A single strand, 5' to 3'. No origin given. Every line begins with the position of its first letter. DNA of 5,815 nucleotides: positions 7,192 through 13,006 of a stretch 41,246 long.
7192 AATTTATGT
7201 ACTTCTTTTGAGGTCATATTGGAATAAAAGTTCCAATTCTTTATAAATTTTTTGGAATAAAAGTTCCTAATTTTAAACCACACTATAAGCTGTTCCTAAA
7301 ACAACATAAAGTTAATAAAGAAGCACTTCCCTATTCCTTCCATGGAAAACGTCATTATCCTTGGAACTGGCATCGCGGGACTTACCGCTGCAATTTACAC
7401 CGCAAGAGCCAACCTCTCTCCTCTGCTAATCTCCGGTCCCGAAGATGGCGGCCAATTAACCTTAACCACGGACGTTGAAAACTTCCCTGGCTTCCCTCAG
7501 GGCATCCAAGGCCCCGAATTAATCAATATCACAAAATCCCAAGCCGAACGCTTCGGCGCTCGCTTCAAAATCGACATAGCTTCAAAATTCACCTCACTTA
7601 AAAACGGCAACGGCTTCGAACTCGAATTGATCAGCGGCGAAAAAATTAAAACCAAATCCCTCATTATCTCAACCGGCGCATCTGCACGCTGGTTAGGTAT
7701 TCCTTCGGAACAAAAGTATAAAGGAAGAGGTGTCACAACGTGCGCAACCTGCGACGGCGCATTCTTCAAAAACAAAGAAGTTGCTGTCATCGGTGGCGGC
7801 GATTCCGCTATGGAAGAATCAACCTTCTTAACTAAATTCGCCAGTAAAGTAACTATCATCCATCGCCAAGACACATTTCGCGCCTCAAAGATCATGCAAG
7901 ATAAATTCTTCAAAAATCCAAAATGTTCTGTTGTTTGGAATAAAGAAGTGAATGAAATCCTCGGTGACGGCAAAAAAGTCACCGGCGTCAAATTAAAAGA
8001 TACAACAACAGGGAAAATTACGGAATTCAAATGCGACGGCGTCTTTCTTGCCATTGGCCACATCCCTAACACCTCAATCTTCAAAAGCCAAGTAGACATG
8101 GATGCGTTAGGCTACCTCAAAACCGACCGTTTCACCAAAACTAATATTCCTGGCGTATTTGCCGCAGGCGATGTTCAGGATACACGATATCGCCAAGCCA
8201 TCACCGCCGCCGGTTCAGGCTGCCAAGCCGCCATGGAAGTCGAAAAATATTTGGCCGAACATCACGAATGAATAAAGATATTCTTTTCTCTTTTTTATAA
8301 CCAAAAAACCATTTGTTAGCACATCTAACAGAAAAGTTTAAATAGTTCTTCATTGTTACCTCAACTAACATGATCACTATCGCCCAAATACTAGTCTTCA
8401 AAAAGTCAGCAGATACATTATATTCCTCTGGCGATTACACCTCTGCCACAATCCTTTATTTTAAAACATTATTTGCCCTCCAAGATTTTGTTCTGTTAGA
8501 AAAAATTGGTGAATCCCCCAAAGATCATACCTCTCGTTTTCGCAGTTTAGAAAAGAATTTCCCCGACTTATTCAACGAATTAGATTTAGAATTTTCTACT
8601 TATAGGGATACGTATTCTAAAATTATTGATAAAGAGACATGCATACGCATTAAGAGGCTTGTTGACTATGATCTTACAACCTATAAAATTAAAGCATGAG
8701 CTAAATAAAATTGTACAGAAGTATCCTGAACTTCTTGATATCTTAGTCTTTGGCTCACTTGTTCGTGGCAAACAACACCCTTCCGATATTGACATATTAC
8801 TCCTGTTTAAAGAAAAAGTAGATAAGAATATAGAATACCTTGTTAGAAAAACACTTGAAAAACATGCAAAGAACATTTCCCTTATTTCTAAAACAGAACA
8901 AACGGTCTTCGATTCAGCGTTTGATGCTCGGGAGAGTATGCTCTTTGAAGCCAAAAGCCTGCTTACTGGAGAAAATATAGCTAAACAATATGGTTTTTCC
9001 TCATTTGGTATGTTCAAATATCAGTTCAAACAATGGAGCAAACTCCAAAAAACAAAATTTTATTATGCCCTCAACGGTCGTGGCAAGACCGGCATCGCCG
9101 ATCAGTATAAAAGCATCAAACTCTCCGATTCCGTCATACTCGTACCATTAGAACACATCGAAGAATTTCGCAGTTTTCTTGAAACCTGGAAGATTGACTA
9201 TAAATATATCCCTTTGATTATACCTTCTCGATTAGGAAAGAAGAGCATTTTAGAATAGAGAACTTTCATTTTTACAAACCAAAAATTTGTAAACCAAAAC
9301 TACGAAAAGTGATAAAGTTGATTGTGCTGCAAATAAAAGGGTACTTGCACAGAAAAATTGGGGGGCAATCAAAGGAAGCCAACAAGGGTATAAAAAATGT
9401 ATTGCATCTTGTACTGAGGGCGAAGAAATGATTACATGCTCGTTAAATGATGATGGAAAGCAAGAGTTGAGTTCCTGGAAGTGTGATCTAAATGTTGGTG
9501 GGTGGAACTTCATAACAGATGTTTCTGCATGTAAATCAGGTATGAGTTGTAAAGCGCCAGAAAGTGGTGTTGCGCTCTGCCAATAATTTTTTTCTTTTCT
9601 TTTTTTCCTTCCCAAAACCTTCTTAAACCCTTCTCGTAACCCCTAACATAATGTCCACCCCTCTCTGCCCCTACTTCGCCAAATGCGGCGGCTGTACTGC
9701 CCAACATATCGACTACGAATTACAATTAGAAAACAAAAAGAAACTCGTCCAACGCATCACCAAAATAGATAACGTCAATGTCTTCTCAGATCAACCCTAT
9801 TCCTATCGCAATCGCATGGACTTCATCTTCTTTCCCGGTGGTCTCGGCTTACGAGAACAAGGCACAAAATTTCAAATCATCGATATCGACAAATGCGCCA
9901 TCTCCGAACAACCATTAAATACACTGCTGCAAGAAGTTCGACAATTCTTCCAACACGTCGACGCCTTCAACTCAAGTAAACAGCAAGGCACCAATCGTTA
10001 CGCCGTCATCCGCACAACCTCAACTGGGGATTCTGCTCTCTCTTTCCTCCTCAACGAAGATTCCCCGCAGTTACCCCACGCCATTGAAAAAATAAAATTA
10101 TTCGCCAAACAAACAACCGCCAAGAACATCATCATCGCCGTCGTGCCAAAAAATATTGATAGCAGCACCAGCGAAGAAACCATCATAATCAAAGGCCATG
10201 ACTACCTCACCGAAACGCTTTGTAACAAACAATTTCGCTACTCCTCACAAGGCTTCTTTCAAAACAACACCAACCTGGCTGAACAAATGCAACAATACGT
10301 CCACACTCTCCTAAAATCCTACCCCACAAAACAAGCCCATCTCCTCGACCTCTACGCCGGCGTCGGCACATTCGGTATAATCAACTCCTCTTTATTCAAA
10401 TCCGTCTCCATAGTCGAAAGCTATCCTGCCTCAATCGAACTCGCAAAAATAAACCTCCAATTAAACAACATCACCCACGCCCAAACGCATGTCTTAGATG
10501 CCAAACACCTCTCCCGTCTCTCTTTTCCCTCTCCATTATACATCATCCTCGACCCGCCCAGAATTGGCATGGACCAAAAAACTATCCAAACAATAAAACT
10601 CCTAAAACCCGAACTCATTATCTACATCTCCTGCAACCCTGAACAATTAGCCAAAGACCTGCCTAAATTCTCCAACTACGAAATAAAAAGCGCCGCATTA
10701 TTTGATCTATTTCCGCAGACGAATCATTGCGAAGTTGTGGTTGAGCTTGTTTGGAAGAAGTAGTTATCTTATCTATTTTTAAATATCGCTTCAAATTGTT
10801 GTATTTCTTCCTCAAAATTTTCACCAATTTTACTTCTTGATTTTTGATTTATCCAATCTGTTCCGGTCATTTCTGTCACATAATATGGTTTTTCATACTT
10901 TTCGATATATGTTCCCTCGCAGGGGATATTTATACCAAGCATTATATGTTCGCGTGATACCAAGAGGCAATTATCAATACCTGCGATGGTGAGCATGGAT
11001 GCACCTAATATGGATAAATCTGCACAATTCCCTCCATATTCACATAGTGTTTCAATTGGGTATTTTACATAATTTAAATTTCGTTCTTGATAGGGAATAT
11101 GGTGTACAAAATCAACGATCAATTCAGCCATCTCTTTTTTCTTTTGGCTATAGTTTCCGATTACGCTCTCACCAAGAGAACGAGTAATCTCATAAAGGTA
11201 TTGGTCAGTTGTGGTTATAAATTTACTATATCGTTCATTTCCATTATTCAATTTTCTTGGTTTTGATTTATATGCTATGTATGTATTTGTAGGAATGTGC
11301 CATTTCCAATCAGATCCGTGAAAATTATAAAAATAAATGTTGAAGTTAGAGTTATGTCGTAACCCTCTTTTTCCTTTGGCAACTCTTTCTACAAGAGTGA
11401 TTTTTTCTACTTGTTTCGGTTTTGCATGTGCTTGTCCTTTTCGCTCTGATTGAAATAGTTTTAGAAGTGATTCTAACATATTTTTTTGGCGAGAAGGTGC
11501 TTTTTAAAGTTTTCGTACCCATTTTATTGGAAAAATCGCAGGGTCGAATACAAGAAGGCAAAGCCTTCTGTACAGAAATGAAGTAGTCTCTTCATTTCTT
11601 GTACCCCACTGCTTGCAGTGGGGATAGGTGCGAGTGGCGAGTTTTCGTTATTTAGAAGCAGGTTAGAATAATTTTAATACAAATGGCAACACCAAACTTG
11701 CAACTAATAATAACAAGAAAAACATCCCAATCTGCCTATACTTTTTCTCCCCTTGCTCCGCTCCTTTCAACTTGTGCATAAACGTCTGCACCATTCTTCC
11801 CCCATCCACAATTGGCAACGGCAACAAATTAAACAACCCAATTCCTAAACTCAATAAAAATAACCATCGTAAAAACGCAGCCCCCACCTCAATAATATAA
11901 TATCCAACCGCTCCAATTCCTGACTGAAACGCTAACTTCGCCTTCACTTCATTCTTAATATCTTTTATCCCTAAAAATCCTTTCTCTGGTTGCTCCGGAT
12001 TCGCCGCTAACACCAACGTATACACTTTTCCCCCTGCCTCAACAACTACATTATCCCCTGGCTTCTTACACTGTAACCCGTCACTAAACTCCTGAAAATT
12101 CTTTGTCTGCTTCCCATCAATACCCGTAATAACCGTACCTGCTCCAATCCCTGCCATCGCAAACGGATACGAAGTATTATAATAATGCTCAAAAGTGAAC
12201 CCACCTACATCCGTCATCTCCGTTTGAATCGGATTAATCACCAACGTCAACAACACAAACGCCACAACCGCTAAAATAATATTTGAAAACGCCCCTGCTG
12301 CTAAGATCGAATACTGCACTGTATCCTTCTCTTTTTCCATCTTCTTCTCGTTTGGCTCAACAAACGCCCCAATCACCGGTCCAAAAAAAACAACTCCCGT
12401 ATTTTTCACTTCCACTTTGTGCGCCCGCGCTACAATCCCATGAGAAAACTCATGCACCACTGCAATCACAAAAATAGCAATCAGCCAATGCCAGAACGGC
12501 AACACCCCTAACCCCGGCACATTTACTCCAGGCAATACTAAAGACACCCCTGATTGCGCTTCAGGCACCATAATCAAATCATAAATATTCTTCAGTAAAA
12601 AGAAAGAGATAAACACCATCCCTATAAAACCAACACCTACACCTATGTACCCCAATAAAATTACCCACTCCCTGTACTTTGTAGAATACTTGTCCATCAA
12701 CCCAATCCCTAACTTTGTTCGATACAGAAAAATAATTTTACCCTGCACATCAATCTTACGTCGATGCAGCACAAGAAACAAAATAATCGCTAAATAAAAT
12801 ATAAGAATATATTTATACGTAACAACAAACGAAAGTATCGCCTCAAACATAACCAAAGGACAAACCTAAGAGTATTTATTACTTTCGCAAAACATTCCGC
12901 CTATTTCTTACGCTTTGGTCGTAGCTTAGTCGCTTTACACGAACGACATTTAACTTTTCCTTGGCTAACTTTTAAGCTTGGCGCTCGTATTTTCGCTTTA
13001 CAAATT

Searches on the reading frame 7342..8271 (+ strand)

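Call 47: search_protein_families(library=pfam, proteins=[window:7342-8271:+])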
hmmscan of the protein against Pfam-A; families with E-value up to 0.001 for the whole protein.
window:7342-8271:+ (309 aa): 9 families
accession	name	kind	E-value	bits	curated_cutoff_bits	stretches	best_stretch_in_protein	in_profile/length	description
PF07992.20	Pyr_redox_2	-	5.2e-53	180.8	26.1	1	3-293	2-291/291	Pyridine nucleotide-disulphide oxidoreductase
PF00070.33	Pyr_redox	-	9.2e-20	71.4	22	1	147-220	2-81/82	Pyridine nucleotide-disulphide oxidoreductase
PF13738.12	Pyr_redox_3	-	5.5e-15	55.8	30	1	87-276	109-305/305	Pyridine nucleotide-disulphide oxidoreductase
PF00890.30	FAD_binding_2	-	4e-08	33.3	20.4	0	4-35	2-33/414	FAD binding domain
PF03486.20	HI0933_like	-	5.8e-07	29.6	50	0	3-32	2-31/244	HI0933-like protein Rossmann domain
PF01134.28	GIDA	-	8.1e-06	25.6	22.1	0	3-30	1-28/391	Glucose inhibited division protein A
PF13434.12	Lys_Orn_oxgnase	-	0.00021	21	21.3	0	100-180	144-226/339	L-lysine 6-monooxygenase/L-ornithine 5-monooxygenase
PF01266.30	DAO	-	0.00035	20.6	27.9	0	4-31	2-29/353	FAD dependent oxidoreductase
PF12831.13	FAD_oxidored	-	0.00065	19.5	27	0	4-40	2-39/416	FAD dependent oxidoreductase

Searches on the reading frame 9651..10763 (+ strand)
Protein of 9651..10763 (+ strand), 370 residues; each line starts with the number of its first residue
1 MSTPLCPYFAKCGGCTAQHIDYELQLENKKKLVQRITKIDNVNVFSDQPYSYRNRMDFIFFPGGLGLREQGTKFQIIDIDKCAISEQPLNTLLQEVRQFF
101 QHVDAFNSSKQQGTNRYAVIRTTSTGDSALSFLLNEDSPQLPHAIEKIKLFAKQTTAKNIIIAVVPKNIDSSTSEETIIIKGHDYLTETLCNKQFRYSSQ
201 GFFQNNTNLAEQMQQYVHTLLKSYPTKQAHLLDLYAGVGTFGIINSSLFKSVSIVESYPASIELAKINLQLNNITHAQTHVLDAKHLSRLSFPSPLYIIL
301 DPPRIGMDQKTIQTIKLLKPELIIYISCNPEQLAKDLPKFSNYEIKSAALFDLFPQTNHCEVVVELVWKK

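Call 47: search_protein_families(library=pfam, proteins=[window:9651-10763:+])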
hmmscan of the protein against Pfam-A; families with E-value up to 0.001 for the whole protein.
window:9651-10763:+ (370 aa): 4 families
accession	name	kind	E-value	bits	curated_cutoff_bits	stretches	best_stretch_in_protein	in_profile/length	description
PF05958.17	tRNA_U5-meth_tr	-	3.5e-30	105.7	23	2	298-366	287-354/357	tRNA (Uracil-5-)-methyltransferase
PF03602.21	Cons_hypoth95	-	2.4e-07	31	24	1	214-343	29-168/182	Conserved hypothetical protein 95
PF02475.24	TRM5-TYW2_MTfase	-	0.00021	21.7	28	1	229-278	38-89/164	TRM5/TYW2 methyltransferase domain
PF05175.20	MTS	-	0.00029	21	23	1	219-303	22-107/170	Methyltransferase small domain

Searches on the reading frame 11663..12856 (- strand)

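Call 47: search_protein_families(library=pfam, proteins=[window:11663-12856:-])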
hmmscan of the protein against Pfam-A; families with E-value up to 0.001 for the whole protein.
window:11663-12856:- (397 aa): 2 families
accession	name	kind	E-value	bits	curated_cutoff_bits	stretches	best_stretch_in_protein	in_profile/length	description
PF02163.28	Peptidase_M50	-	1e-24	87.5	27.2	1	125-384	3-221/221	Peptidase family M50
PF13180.12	PDZ_2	-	0.00092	19.9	27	0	229-273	22-66/80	PDZ domain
